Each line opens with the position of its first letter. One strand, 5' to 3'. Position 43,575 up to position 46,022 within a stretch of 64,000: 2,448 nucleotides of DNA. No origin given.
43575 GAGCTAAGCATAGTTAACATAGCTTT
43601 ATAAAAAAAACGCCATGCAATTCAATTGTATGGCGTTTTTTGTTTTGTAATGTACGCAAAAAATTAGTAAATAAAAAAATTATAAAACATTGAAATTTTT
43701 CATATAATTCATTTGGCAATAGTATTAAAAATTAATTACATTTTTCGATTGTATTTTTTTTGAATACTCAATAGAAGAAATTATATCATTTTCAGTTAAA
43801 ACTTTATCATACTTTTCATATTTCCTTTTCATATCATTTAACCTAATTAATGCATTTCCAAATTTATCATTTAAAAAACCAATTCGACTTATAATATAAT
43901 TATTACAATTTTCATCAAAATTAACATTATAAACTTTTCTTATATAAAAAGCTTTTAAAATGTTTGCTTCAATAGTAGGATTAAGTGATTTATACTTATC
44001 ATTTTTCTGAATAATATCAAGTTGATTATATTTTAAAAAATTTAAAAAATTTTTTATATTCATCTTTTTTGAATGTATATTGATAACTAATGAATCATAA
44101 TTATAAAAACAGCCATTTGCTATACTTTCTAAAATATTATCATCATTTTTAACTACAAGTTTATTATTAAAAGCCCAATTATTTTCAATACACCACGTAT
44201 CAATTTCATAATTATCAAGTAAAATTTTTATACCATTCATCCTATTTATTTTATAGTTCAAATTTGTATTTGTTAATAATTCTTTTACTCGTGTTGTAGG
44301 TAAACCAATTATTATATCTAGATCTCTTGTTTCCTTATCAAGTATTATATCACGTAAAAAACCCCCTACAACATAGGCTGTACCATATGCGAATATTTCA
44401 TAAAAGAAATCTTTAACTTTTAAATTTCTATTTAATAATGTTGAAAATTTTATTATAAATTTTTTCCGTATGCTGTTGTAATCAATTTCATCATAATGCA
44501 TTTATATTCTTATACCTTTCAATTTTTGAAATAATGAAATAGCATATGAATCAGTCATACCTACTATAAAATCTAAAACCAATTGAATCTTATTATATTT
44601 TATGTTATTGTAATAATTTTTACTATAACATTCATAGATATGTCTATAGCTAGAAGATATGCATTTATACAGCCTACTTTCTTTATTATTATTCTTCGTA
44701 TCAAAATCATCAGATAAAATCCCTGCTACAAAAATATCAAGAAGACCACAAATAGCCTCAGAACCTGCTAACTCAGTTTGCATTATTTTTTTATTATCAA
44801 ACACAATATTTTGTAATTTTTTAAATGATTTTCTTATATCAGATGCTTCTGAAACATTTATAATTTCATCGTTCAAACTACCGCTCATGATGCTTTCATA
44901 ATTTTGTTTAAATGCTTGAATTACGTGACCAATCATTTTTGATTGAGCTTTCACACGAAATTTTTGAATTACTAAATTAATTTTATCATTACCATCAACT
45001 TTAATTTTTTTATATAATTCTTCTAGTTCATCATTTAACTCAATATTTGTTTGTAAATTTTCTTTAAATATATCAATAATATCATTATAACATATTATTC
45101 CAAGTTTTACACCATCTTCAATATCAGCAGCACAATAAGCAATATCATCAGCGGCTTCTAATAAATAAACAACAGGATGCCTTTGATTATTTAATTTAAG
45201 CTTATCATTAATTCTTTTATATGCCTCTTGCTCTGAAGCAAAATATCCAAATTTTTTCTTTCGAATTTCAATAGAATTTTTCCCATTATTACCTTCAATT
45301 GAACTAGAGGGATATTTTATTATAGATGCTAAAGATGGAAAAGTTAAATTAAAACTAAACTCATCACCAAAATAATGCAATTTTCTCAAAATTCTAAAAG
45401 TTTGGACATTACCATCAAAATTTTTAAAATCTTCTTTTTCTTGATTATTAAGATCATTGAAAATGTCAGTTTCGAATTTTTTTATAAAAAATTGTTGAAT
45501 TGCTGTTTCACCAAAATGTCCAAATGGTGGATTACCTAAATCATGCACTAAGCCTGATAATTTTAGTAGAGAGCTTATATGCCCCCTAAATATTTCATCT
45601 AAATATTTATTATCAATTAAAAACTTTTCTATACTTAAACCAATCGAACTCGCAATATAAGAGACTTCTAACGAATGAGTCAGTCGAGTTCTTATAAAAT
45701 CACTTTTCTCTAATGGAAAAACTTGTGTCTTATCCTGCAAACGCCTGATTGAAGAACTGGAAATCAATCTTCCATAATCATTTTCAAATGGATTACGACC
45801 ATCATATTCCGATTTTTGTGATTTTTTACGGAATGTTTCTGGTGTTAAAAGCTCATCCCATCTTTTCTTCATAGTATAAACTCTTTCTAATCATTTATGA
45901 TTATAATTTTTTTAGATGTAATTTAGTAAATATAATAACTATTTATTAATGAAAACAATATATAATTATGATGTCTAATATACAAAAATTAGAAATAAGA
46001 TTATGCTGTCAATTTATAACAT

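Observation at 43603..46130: Low-GC two-gene island: Dgt-family dGTPase translationally abutted to a head-only CCA/poly(A)-polymerase-type nucleotidyltransferase, a candidate undescribed nucleotide-targeting defence module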

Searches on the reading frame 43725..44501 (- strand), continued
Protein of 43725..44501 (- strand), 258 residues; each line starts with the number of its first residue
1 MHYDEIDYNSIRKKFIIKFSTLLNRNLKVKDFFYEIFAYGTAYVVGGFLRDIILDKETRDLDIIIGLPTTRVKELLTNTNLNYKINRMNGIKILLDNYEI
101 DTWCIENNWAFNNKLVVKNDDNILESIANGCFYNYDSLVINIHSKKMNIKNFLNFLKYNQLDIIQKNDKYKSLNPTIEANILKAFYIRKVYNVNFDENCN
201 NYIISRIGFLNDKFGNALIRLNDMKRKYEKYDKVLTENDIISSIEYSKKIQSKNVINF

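Call 64: find_encoding_contigs(protein=P0044, flank=10000, max_places=2)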
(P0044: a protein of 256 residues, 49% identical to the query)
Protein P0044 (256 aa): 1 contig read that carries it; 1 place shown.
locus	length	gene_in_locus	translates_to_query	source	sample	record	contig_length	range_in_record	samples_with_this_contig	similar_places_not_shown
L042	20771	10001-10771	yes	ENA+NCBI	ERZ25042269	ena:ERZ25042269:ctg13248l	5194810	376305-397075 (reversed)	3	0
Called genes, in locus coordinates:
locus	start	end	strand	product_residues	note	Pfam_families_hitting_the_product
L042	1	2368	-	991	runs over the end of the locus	PF05036:SPOR (faint), PF07676:PD40 (weak)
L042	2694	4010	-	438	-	PF00364:Biotin_lipoyl, PF02817:E3_binding, PF00198:2-oxoacid_dh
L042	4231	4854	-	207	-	PF14520:HHH_5 (faint), PF21176:RecR_HhH, PF02132:RecR_ZnF (weak), PF01751:Toprim, PF13662:Toprim_4, PF21175:RecR_C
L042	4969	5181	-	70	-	-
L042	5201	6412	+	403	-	PF00474:SSF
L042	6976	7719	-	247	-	PF19775:DUF6261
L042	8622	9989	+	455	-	PF01966:HD, PF13286:HD_assoc (weak)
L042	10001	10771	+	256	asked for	PF01743:PolyA_pol (weak)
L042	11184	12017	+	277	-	PF00254:FKBP_C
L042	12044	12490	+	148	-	-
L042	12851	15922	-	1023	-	PF05140:ResB, PF01578:Cytochrom_C_asm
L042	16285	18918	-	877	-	PF01411:tRNA-synt_2c, PF07973:tRNA_SAD, PF02272:DHHA1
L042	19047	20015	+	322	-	PF01551:Peptidase_M23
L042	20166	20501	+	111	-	PF13411:MerR_1, PF00376:MerR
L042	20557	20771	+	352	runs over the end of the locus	PF01784:DUF34_NIF3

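Call 78: search_protein_representatives(alignment_id=A1)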
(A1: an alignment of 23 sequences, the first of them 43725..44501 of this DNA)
Query: 23 sequences, 261 profile positions. Proteins with E-value up to 0.001 (for the whole library): 1085; up to 1e-10: 354; up to 1e-30: 70. The best 150 are listed.
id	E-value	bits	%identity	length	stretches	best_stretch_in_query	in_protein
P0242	8.2e-103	359.6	-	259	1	6-261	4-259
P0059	5.9e-91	320.8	-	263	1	1-251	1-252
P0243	4.9e-90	317.8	-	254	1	6-253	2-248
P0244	1.1e-83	296.9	-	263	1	9-250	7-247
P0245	1.5e-82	293.2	-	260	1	1-256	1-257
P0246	5.0e-82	291.5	-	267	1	9-258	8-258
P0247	1.4e-80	286.8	-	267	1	4-249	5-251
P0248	1.7e-80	286.5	-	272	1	1-250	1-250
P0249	7.0e-80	284.5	-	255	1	10-257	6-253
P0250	2.7e-79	282.5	-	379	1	3-254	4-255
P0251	5.3e-79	281.6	-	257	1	8-254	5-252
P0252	1.7e-76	273.4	-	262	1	1-251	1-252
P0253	7.9e-75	267.9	-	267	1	3-249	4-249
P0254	1.4e-70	254.0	-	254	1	6-187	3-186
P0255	2.1e-65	237.0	-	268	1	4-258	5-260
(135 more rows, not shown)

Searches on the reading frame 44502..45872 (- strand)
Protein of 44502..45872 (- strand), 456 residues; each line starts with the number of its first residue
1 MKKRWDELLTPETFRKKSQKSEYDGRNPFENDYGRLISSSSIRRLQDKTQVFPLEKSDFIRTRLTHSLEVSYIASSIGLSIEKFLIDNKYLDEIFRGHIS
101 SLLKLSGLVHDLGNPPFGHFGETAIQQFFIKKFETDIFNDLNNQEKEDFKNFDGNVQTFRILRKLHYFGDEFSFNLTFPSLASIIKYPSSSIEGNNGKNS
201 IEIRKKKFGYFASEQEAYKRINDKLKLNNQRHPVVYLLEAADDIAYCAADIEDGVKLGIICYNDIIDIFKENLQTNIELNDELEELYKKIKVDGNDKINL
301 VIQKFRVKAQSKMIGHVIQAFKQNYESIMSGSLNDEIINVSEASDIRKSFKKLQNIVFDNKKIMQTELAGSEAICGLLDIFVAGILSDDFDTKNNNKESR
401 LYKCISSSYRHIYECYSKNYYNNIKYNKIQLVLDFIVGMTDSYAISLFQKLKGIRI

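Call 4: search_protein_families(library=pfam, proteins=[window:44502-45872:-], max_evalue=1)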
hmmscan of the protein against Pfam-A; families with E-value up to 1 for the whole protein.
window:44502-45872:- (456 aa): 3 families
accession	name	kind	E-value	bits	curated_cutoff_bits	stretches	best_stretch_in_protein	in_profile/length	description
PF01966.28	HD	-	8.7e-07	29.7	22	1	63-135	1-59/116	HD domain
PF13286.11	HD_assoc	-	8e-05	23.5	22.2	1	401-450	42-91/91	Phosphohydrolase-associated domain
PF14208.11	DUF4320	-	0.08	13.5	25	1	417-454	65-101/119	Domain of unknown function (DUF4320)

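Call 5: search_protein_families(library=padloc, proteins=[window:44502-45872:-], max_evalue=1)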
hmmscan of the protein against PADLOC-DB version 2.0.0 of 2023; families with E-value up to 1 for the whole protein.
window:44502-45872:- (456 aa): 1 family
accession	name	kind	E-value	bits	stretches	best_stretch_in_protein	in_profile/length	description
PDLC02374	dGTPase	-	2.1e-72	242.7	1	16-452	29-371/395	-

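Call 6: search_protein_families(library=ncbifam, proteins=[window:44502-45872:-], max_evalue=1)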
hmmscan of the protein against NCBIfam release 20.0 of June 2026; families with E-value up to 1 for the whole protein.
window:44502-45872:- (456 aa): 11 families
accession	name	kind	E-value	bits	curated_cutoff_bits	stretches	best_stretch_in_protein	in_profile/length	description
NF002205.0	PRK01096.1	equivalog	8.8e-128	427.1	439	1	4-455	2-442/444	deoxyguanosinetriphosphate triphosphohydrolase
TIGR01353.1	dGTP_triPase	subfamily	3.3e-97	326.5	152.35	1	26-452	2-388/389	dGTP triphosphohydrolase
NF003429.0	PRK04926.1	equivalog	1e-94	318.1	405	1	15-454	17-499/500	dGTPase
NF041026.1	antiphage_dGTPase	exception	1.1e-59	202.7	400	1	15-451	5-424/425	anti-phage deoxyguanosine triphosphatase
NF003701.1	PRK05318.1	subfamily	3.3e-49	167.9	383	2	15-199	6-170/426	anti-phage deoxyguanosine triphosphatase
NF002829.0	PRK03007.1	equivalog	1.8e-38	132.6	385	1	17-295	21-260/425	deoxyguanosinetriphosphate triphosphohydrolase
NF002328.0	PRK01286.1-3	equivalog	2.8e-32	112.2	467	1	22-451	34-396/404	deoxyguanosinetriphosphate triphosphohydrolase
NF002326.0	PRK01286.1-1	equivalog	2.9e-31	109.1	390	1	18-454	24-375/379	deoxyguanosinetriphosphate triphosphohydrolase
NF002327.0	PRK01286.1-2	equivalog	1e-28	100.4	393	3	16-134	29-132/345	deoxyguanosinetriphosphate triphosphohydrolase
NF002330.0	PRK01286.1-5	equivalog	6.9e-21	74.8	511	1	26-451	25-375/384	deoxyguanosinetriphosphate triphosphohydrolase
NF002329.0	PRK01286.1-4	equivalog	1.5e-20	73.8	494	3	17-134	29-131/342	deoxyguanosinetriphosphate triphosphohydrolase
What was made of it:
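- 44502..45872 (-): cloA-like gene: a Dgt/SAMHD1-family HD-domain dGTP triphosphohydrolase, 456 aa, the presumed effector. TIGR01353 scores 326 bits, PRK01096 427 bits and PADLOC dGTPase 2e-72 (calls 5, 6).
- On Single-gene anti-phage dGTPase (NF041026 / NF003701): NF041026 scores 202.7 bits against a cutoff of 400, and NF003701 167.9 against 383 (call 6).
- On Housekeeping Dgt (E. coli type, NF003429) / PRK01096 equivalog: NF003429 scores 318 bits against 405, and NF002205 427 against 439 (call 6).
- NCBIfam PRK01096, an 'equivalog' dGTPase model, scores 427 bits, just under its 439-bit cutoff (call 6).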

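Call 20: search_solved_structures(query=window:44502-45872:-, max_evalue=0.00001, show_alignments=0)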
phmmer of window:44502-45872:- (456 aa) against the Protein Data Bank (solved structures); distinct sequences matched with E-value up to 0.00001: 17.
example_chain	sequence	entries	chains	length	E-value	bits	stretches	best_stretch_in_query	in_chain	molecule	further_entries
9p8t_A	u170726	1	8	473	1.1e-74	255.1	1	10-454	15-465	DNTP triphosphohydrolase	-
9p8s_A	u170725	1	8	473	1.5e-74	254.6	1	10-454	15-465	DNTP triphosphohydrolase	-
9p8v_A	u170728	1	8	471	1.4e-72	248.1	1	10-454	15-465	DNTP triphosphohydrolase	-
9p8u_A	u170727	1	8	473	1.4e-72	248.1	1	10-454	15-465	DNTP triphosphohydrolase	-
2pgs_A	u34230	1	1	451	1.5e-55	192.1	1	4-453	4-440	Putative deoxyguanosinetriphosphate triphosphohydrolase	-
4x9e_A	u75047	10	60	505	1.9e-54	188.4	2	18-134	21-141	Deoxyguanosinetriphosphate triphosphohydrolase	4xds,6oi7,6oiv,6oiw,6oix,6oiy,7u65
3bg2_A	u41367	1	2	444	4.8e-53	183.8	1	16-454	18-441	DGTP triphosphohydrolase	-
7tu0_A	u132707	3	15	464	7.7e-53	183.1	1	15-453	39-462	dGTP triphosphohydrolase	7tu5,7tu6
7tu1_A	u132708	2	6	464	5e-52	180.4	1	15-453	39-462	dGTP triphosphohydrolase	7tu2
7tu7_A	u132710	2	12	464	1.8e-51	178.6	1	15-453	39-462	dGTP triphosphohydrolase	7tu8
7w1f_A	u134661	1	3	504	1.4e-48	169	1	28-393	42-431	Probable deoxyguanosinetriphosphate triphosphohydrolase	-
7tu3_A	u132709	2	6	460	6.7e-48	166.8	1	15-453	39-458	dGTP triphosphohydrolase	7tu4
9p8w_A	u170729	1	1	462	2.7e-29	105.5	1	15-214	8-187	Deoxyguanosinetriphosphate triphosphohydrolase-like protein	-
7lwz_B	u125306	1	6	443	2.1e-25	92.7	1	22-189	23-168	Deoxyguanosinetriphosphate triphosphohydrolase-like protein 1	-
9vwa_A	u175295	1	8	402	6.9e-23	84.4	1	25-297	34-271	Deoxyguanosinetriphosphate triphosphohydrolase-like protein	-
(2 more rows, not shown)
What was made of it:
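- On Clover (CloA/CloB): PDB phmmer gives SeCloA 255 bits, P. syringae 2pgs 192, E. coli Dgt 188, L. blandensis dGTPase 184 and SpdGTPase 105 (call 20).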

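Call 22: search_solved_structures(query=window:44502-45872:-, max_evalue=1e-60, show_alignments=1)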
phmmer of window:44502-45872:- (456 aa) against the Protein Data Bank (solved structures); distinct sequences matched with E-value up to 1e-60: 4.
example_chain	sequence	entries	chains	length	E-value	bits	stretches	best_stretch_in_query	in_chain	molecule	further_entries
9p8t_A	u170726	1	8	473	1.1e-74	255.1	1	10-454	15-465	DNTP triphosphohydrolase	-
9p8s_A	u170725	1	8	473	1.5e-74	254.6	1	10-454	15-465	DNTP triphosphohydrolase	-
9p8v_A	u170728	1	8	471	1.4e-72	248.1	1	10-454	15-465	DNTP triphosphohydrolase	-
9p8u_A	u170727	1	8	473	1.4e-72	248.1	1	10-454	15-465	DNTP triphosphohydrolase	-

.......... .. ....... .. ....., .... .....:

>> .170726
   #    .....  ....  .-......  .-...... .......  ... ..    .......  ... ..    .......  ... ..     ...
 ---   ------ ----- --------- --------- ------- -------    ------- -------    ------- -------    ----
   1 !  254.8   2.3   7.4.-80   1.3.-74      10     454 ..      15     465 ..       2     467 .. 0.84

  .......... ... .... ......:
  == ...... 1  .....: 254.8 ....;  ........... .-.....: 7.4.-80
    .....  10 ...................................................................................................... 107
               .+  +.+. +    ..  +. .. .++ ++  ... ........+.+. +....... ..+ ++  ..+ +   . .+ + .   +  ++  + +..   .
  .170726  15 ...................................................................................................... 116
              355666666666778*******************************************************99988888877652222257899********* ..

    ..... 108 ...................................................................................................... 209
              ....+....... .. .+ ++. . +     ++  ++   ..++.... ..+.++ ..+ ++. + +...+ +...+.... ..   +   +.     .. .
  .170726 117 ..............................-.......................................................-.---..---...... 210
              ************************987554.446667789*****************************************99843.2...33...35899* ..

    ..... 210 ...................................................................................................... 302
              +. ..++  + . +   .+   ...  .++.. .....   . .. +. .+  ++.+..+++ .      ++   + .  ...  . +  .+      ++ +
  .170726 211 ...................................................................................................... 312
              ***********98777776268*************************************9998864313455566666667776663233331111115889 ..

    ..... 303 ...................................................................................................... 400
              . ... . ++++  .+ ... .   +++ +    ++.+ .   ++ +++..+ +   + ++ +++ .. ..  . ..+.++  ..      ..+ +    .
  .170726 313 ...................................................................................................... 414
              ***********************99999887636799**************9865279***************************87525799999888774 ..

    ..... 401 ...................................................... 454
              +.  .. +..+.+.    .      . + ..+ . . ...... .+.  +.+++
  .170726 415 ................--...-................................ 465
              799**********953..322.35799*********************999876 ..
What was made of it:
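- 44502..45872 (-): The best solved structures are Salmonella CloA 9p8s-v at 1e-74, ahead of E. coli Dgt at 2e-54 and the single-gene SpdGTPase 9p8w at 3e-29 (calls 20, 22).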

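Call 38: list_cluster_members(proteins=[P0001, window:44502-45872:-])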
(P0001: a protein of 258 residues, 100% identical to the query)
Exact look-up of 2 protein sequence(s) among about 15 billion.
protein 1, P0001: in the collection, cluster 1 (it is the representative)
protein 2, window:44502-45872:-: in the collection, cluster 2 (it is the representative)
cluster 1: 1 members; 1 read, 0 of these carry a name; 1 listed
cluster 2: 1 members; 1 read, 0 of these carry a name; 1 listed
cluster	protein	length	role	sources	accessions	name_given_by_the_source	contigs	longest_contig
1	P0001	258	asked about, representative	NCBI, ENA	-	-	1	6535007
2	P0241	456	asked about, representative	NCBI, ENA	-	-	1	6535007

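Call 63: find_encoding_contigs(protein=window:44502-45872:-, flank=3000, max_places=2)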
Protein window:44502-45872:- (456 aa): no gene with exactly this product is on record in the collection.
